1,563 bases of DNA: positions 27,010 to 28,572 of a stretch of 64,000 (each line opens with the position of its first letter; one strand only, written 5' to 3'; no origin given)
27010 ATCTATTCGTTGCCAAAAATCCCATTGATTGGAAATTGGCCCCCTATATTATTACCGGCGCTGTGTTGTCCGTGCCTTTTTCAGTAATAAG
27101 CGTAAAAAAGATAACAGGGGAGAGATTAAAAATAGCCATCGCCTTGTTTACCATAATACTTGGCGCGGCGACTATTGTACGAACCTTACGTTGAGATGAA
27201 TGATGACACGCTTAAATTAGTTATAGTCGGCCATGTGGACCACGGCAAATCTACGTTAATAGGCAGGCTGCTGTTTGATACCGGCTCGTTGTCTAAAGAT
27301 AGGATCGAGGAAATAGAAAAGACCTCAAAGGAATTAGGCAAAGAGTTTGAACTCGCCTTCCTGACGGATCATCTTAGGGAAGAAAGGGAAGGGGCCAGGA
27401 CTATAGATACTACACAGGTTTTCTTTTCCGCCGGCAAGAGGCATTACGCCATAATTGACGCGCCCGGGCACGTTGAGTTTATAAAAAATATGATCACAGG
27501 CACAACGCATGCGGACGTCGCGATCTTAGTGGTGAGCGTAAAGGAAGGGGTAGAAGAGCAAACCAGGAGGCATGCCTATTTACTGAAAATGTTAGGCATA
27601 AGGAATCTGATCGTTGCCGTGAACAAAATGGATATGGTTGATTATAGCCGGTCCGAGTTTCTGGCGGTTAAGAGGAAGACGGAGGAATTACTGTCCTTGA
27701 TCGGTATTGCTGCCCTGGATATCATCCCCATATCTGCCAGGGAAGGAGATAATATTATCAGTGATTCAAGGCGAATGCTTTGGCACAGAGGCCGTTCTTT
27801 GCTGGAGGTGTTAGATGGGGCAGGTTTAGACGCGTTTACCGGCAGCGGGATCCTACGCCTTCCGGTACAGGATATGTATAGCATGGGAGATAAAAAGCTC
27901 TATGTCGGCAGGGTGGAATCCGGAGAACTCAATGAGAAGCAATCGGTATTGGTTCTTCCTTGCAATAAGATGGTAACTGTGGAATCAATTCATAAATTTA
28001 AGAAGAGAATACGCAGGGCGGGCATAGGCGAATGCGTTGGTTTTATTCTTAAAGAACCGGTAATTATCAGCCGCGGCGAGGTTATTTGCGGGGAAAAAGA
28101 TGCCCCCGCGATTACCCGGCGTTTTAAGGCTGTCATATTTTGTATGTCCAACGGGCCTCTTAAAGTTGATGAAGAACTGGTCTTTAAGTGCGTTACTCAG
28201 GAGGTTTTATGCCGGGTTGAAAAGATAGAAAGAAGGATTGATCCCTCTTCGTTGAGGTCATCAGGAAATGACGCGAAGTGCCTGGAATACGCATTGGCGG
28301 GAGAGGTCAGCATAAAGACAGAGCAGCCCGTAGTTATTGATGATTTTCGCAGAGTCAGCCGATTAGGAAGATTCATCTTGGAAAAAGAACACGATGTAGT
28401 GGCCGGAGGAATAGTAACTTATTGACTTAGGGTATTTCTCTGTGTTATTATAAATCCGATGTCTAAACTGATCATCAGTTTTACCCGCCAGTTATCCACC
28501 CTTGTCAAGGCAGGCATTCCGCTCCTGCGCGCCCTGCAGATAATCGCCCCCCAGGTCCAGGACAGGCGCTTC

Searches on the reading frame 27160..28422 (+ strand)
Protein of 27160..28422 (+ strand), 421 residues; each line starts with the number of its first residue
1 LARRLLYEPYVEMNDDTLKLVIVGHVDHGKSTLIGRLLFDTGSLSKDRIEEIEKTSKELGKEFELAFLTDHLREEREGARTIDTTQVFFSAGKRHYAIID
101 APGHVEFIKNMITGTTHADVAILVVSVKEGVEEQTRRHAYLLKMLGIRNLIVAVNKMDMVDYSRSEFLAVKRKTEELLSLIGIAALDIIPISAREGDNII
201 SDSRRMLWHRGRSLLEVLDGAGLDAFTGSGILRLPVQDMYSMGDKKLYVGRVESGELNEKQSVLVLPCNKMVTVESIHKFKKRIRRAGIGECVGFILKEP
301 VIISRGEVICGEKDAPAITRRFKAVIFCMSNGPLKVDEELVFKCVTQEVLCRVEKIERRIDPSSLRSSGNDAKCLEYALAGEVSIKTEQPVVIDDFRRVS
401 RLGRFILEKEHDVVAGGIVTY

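Call 12: search_protein_families(library=pfam, proteins=[window:27160-28422:+], max_evalue=0.001)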
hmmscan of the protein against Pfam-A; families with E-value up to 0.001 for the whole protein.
window:27160-28422:+ (421 aa): 5 families
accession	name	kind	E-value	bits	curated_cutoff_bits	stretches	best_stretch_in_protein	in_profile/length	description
PF00009.33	GTP_EFTU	-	1.6e-48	165.3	26.5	1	18-217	4-181/188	Elongation factor Tu GTP binding domain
PF22594.2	GTP-eEF1A_C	-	2.4e-19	70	27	1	321-420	1-101/101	GTP-eEF1A C-terminal domain-like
PF03144.31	GTP_EFTU_D2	-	1e-06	29.5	30.3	1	248-310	4-73/73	Elongation factor Tu domain 2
PF01926.29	MMR_HSR1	-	2.1e-06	28.2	21.9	1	20-156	2-113/113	50S ribosome-binding GTPase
PF03143.23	GTP_EFTU_D3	-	0.00045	20.9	27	0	320-420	6-103/106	Elongation factor Tu C-terminal domain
